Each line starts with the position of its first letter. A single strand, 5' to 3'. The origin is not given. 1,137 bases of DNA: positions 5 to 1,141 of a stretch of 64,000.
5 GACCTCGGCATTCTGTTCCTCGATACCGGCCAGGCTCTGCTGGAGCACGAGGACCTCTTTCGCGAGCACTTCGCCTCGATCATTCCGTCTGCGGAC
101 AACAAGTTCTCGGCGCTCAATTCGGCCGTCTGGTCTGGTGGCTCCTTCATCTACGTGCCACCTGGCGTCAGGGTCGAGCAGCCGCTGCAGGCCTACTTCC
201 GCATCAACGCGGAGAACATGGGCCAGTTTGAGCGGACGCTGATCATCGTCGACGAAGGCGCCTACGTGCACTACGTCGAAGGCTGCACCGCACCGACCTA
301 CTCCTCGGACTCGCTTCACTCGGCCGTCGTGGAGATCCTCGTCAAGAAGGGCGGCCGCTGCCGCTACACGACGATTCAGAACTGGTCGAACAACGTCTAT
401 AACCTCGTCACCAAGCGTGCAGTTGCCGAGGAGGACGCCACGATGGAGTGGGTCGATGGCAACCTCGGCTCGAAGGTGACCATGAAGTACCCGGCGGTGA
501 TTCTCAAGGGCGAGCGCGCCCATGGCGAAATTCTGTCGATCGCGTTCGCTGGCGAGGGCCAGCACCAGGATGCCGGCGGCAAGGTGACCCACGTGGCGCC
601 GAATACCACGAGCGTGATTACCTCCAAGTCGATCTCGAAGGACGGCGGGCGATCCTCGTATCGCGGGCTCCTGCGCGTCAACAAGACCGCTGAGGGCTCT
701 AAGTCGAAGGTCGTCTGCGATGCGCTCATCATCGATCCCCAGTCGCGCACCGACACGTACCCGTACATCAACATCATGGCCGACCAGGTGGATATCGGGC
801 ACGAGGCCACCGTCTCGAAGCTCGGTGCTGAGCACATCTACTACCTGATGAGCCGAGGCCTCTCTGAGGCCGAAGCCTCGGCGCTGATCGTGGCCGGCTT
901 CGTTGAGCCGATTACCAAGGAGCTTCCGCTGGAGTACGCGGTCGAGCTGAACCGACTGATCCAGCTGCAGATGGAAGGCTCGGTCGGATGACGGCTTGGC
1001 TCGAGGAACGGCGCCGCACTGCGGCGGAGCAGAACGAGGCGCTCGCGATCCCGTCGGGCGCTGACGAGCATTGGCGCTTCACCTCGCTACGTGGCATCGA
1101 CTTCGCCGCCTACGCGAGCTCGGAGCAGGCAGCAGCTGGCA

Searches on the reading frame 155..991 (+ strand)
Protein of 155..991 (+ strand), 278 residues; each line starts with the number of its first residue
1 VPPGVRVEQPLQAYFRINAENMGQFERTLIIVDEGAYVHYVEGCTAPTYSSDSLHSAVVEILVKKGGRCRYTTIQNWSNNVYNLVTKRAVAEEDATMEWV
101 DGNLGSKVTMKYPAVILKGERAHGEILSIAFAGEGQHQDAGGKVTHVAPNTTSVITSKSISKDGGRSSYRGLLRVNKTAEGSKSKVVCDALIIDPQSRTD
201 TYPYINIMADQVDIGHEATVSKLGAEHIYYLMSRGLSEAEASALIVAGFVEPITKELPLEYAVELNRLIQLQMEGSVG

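Call 69: search_protein_families(library=pfam, proteins=[window:155-991:+], max_evalue=0.0001)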
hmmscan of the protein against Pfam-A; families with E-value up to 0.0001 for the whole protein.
window:155-991:+ (278 aa): 1 family
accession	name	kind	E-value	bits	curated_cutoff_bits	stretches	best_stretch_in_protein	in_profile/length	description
PF01458.23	SUFBD_core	-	1.2e-87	293.7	27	1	15-249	1-232/232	SUF system FeS cluster assembly, SufBD core domain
